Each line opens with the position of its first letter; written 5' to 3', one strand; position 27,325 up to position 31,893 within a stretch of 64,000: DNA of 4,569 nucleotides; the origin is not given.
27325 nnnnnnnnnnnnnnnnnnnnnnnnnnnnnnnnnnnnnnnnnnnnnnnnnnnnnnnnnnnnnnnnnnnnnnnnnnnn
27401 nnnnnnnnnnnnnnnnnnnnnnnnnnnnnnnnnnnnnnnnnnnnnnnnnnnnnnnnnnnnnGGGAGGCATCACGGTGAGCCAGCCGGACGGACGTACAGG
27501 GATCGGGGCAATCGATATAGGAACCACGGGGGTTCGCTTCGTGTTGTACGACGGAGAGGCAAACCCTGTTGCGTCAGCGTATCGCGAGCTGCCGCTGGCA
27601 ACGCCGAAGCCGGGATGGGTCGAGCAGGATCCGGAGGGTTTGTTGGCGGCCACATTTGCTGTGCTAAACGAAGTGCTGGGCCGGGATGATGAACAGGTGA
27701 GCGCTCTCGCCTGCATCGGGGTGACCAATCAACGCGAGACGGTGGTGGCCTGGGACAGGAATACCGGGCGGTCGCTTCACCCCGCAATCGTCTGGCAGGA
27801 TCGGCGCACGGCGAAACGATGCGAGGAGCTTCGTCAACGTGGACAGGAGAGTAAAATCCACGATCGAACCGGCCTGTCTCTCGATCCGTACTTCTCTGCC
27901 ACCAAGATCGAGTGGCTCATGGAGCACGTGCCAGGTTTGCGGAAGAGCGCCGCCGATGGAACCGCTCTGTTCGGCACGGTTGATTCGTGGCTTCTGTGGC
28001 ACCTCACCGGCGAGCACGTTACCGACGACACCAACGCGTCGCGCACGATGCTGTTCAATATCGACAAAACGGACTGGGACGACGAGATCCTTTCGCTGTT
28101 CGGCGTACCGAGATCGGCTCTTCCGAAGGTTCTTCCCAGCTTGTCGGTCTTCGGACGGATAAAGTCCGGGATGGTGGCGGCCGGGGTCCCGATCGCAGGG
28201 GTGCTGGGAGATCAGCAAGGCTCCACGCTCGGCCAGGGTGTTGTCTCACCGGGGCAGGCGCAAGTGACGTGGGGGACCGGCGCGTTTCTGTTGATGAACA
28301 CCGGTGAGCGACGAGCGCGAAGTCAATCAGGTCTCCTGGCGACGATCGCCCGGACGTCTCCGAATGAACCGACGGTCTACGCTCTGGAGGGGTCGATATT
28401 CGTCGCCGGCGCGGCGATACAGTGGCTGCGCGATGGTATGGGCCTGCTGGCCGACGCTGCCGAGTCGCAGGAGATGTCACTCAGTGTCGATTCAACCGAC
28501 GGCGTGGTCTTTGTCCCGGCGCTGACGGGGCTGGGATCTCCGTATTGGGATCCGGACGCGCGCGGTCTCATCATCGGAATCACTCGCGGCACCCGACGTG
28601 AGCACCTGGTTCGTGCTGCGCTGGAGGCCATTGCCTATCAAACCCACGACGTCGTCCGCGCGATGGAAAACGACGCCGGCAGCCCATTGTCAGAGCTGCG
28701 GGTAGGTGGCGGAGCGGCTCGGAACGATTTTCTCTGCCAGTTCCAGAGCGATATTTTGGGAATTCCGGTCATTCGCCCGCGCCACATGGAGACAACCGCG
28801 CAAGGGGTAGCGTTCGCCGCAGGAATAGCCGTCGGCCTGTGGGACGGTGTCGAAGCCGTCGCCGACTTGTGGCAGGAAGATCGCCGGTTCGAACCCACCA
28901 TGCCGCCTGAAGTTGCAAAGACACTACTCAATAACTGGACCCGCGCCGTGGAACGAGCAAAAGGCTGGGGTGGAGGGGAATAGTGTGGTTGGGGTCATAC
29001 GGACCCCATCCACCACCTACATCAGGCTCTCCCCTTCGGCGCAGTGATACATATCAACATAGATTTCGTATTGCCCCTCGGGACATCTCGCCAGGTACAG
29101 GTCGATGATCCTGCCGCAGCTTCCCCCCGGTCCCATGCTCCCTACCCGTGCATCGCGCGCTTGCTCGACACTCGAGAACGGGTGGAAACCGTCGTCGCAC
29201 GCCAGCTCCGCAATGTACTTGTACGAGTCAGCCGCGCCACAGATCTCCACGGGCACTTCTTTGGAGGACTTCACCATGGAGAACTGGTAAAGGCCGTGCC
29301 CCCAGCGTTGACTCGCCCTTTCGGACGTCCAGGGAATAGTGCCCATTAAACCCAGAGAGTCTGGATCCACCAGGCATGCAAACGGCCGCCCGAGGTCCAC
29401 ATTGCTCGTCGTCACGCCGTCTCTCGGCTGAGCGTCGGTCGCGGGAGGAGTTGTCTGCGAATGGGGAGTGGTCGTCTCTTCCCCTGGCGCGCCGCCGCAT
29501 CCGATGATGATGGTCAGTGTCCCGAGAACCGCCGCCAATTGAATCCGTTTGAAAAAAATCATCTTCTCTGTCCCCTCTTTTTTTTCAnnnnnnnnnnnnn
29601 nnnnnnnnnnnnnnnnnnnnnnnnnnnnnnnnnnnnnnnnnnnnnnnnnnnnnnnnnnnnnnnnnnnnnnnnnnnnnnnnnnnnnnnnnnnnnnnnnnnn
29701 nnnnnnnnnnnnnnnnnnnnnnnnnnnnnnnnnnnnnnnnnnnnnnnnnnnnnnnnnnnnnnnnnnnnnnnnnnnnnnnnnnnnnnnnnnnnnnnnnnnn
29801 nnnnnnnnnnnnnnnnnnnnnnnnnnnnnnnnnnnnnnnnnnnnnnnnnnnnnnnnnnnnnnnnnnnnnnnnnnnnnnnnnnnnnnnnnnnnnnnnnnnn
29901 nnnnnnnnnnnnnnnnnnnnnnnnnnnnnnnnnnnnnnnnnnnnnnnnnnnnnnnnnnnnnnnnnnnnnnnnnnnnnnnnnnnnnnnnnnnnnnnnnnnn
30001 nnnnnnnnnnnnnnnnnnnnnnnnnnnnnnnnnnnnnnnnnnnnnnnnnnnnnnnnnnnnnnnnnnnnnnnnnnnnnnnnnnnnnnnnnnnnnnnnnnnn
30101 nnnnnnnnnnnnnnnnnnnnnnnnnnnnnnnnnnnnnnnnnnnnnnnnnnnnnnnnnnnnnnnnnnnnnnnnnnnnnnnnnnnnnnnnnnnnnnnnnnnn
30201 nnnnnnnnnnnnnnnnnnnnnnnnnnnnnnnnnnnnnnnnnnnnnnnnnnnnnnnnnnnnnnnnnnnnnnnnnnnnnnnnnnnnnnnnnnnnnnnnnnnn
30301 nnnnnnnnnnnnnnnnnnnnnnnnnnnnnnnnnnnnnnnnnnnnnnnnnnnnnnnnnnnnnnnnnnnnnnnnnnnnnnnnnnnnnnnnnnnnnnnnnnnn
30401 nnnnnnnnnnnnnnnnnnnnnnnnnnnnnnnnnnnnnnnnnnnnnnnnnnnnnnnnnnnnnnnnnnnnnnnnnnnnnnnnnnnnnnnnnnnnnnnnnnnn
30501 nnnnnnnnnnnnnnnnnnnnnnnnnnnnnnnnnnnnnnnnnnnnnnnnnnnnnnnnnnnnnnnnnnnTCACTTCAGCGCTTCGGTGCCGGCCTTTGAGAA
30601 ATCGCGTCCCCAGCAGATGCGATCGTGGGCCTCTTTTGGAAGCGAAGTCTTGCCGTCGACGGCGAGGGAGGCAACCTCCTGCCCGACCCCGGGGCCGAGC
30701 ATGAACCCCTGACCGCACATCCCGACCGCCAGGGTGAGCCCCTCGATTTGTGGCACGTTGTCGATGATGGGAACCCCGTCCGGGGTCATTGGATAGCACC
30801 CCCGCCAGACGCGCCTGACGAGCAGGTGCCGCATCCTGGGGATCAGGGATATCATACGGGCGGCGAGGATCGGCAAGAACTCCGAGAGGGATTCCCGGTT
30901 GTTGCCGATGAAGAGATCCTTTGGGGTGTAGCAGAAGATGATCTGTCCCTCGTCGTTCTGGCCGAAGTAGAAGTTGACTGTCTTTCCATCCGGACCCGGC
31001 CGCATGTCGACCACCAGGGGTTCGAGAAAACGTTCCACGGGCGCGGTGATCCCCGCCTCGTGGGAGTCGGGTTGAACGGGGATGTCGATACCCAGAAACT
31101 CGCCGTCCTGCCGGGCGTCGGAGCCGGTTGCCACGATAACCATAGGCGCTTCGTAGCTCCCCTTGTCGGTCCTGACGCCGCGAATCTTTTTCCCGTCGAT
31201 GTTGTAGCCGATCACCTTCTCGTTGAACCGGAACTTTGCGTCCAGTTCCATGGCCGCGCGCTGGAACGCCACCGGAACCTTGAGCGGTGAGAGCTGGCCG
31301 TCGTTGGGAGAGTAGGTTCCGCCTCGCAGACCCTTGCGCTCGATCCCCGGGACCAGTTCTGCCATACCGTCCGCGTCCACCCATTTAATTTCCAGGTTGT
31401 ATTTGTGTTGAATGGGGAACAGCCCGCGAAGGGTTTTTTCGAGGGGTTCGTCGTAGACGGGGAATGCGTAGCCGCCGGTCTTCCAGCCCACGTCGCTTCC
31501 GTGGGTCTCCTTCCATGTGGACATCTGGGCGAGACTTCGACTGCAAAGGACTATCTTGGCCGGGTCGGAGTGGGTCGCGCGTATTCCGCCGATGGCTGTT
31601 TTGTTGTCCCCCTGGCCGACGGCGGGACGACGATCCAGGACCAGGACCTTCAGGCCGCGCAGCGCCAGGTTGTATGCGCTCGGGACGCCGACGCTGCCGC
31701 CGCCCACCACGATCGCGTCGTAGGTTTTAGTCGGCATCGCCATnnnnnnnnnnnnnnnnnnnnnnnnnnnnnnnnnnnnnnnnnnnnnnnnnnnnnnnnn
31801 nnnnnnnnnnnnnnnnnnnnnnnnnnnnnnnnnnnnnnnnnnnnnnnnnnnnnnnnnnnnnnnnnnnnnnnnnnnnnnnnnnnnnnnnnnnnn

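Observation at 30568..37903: Five-gene translationally coupled operon joining a NuoE/NuoF flavoprotein module and a NuoG-like-MvhD fusion to an OoxA/OoxB (SoxA/SoxB, HcnBC, PDH-like) dehydrogenase pair: candidate novel electron-bifurcating/confurcating complex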

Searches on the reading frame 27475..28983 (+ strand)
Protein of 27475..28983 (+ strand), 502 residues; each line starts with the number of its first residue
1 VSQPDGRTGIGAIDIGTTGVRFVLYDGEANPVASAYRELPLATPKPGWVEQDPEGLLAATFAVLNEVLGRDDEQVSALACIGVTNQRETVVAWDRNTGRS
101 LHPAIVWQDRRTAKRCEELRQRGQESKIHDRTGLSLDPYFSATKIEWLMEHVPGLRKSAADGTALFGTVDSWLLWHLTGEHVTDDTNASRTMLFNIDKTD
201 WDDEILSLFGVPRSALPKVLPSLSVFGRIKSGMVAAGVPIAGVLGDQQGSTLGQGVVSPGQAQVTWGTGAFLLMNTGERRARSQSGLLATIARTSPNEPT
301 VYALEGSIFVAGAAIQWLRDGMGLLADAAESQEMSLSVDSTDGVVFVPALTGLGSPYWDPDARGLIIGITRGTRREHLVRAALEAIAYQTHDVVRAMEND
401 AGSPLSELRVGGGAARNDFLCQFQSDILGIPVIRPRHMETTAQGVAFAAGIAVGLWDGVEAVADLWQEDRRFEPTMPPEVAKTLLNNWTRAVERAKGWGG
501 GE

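Call 11: search_protein_families(library=pfam, proteins=[window:27475-28983:+], max_evalue=0.0001)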
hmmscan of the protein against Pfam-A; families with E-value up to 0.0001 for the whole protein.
window:27475-28983:+ (502 aa): 2 families
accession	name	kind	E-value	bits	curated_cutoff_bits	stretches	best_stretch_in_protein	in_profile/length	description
PF00370.27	FGGY_N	-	6.8e-72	242.4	28.8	1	11-253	3-245/245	FGGY family of carbohydrate kinases, N-terminal domain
PF02782.22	FGGY_C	-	4.4e-43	147.8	27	1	264-452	3-197/198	FGGY family of carbohydrate kinases, C-terminal domain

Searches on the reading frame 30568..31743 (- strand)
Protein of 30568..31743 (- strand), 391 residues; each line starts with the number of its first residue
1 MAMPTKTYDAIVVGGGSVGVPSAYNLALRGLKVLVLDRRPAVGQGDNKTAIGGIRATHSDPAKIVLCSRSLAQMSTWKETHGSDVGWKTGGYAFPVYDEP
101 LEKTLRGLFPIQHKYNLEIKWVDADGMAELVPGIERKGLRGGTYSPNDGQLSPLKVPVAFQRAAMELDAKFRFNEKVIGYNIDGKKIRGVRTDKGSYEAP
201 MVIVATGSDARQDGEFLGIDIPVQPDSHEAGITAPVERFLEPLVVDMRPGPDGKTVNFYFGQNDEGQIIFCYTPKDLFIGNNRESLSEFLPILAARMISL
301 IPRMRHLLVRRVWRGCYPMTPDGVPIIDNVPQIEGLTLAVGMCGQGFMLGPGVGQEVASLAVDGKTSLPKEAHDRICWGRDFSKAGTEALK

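Call 8: search_protein_families(library=pfam, proteins=[window:30568-31743:-], max_evalue=0.01)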
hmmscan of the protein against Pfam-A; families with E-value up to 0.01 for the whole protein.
window:30568-31743:- (391 aa): 10 families
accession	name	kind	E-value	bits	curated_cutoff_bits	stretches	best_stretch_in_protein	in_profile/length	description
PF01266.30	DAO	-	5.6e-57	194.3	27.9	1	9-360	1-353/353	FAD dependent oxidoreductase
PF03486.20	HI0933_like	-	1.4e-06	28.4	50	1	9-61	2-55/244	HI0933-like protein Rossmann domain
PF07992.20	Pyr_redox_2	-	1.4e-06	28.4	26.1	0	10-44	145-179/291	Pyridine nucleotide-disulphide oxidoreductase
PF13738.12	Pyr_redox_3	-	5.2e-06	26.3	30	0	173-208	100-134/305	Pyridine nucleotide-disulphide oxidoreductase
PF12831.13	FAD_oxidored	-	9.9e-06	25.5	27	1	9-43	1-35/416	FAD dependent oxidoreductase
PF01946.23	Thi4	-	3.6e-05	23.6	26.2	1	8-46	18-57/235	Thi4 family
PF13450.12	NAD_binding_8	-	0.00027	21.6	21.9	1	12-43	1-32/68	NAD(P)-binding Rossmann-like domain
PF01134.28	GIDA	-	0.00031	20.4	22.1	0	9-53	1-46/391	Glucose inhibited division protein A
PF00890.30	FAD_binding_2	-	0.002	17.8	20.4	1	9-62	1-53/414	FAD binding domain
PF00070.33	Pyr_redox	-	0.0035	18.3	22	0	10-44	2-36/82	Pyridine nucleotide-disulphide oxidoreductase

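Call 9: search_protein_families(library=ncbifam, proteins=[window:30568-31743:-], max_evalue=0.001)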
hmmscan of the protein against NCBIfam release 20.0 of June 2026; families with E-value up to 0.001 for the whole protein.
window:30568-31743:- (391 aa): 35 families (the best 25 are shown)
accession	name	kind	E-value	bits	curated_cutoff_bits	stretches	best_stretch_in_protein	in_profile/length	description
TIGR02352.1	thiamin_ThiO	equivalog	4.8e-30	104.9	250.8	2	11-216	2-213/351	glycine oxidase ThiO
NF008425.0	PRK11259.1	equivalog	7.5e-28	97.5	257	2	6-210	3-205/377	N-methyl-L-tryptophan oxidase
NF001933.0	PRK00711.1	subfamily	5.1e-27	94.9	383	3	111-225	156-272/429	D-amino acid dehydrogenase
TIGR01377.1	soxA_mon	subfamily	7.4e-23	80.9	479.65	2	8-226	1-216/381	amino oxidase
TIGR01373.1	soxB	subfamily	8.8e-23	80.8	529.45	1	4-365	27-386/407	sarcosine oxidase subunit beta family protein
TIGR03364.1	HpnW_proposed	hypoth_equivalog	2.3e-17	63.1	285.1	1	8-211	1-198/365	TIGR03364 family FAD-dependent oxidoreductase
NF002480.1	PRK01747.1-1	equivalog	1.1e-10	40.6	540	1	5-212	246-454/645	bifunctional tRNA (5-methylaminomethyl-2-thiouridine)(34)-methyltransferase MnmC2/FAD-dependent 5-carboxymethylaminomethyl-2-thiouridine(34)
NF040813.1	pro_dh_Thprot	equivalog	3.6e-10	39.5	600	1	315-365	305-352/362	D-proline dehydrogenase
TIGR03197.1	MnmC_Cterm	equivalog_domain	7.8e-10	38.4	174.2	1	9-212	1-205/400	FAD-dependent 5-carboxymethylaminomethyl-2-thiouridine(34) oxidoreductase MnmC1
TIGR02032.1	GG-red-SF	subfamily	2.5e-08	34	158.8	1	8-44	1-37/297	geranylgeranyl reductase family protein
TIGR03143.1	AhpF_homolog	hypoth_equivalog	1.5e-07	30.4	687.65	1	159-214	65-118/555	putative alkyl hydroperoxide reductase F subunit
NF050086.1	pipecolate_AmaA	exception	6e-07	28.4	600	0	149-366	177-385/425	L-pipecolate oxidase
TIGR03377.1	glycerol3P_GlpA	equivalog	6.6e-07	28.2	552.8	0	9-39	1-31/530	anaerobic glycerol-3-phosphate dehydrogenase subunit GlpA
NF006130.0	PRK08274.1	equivalog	9.1e-07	28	369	1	5-66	3-64/467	FAD-dependent tricarballylate dehydrogenase TcuA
NF045637.1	carotdesatCrtDProt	equivalog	1.2e-06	27.4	580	0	11-43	2-34/485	1-hydroxycarotenoid 3,4-desaturase CrtD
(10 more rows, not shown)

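Call 21: search_solved_structures(query=window:30568-31743:-, max_evalue=0.00001)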
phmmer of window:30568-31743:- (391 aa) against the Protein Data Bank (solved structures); distinct sequences matched with E-value up to 0.00001: 36.
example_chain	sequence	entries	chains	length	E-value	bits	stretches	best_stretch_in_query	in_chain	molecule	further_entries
1y56_B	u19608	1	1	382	3.7e-52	181.1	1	5-378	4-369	sarcosine oxidase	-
2gag_B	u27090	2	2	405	6.8e-19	71.6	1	4-360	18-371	heterotetrameric sarcosine oxidase beta-subunit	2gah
3ada_B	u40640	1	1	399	1.3e-18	70.6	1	4-359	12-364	SARCOSINE OXIDASE BETA SUBUNIT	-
1vrq_B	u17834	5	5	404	1.4e-18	70.6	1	4-359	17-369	Sarcosine oxidase beta subunit | Subunit beta of sarcosine oxidase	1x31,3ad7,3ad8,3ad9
4ysh_A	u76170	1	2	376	9.5e-18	67.8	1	5-365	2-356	Glycine oxidase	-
3bhf_A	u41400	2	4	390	1.5e-16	63.8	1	7-231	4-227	Monomeric sarcosine oxidase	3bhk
1l9c_A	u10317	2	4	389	1.9e-16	63.5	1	8-231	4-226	Monomeric Sarcosine Oxidase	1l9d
3m0o_A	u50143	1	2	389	1.9e-16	63.5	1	8-231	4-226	Monomeric sarcosine oxidase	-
1el5_A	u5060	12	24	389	1.9e-16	63.5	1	8-231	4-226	SARCOSINE OXIDASE | SARCOSINE OXIDE | Monomeric sarcosine oxidase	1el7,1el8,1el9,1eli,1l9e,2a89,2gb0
3m12_A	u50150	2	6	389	1.9e-16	63.5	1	8-231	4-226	Monomeric Sarcosine Oxidase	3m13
7cyx_A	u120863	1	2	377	2e-16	63.5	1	7-365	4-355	Glycine oxidase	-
9u3b_A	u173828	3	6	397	2e-16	63.4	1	8-231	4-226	Monomeric sarcosine oxidase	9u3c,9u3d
9u3f_A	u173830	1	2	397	2e-16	63.4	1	8-231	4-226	Monomeric sarcosine oxidase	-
9u3e_A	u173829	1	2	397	2e-16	63.4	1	8-231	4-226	Monomeric sarcosine oxidase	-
5l46_A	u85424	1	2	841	2.9e-13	53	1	9-363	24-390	Dimethylglycine dehydrogenase, mitochondrial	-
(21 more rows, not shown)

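Call 56: search_solved_structures(query=window:30568-31743:-, max_evalue=1e-30, show_alignments=1)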
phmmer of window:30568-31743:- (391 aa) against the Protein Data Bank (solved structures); distinct sequences matched with E-value up to 1e-30: 1.
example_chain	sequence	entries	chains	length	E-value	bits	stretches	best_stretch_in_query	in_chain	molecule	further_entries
1y56_B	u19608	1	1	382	3.7e-52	181.1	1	5-378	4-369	sarcosine oxidase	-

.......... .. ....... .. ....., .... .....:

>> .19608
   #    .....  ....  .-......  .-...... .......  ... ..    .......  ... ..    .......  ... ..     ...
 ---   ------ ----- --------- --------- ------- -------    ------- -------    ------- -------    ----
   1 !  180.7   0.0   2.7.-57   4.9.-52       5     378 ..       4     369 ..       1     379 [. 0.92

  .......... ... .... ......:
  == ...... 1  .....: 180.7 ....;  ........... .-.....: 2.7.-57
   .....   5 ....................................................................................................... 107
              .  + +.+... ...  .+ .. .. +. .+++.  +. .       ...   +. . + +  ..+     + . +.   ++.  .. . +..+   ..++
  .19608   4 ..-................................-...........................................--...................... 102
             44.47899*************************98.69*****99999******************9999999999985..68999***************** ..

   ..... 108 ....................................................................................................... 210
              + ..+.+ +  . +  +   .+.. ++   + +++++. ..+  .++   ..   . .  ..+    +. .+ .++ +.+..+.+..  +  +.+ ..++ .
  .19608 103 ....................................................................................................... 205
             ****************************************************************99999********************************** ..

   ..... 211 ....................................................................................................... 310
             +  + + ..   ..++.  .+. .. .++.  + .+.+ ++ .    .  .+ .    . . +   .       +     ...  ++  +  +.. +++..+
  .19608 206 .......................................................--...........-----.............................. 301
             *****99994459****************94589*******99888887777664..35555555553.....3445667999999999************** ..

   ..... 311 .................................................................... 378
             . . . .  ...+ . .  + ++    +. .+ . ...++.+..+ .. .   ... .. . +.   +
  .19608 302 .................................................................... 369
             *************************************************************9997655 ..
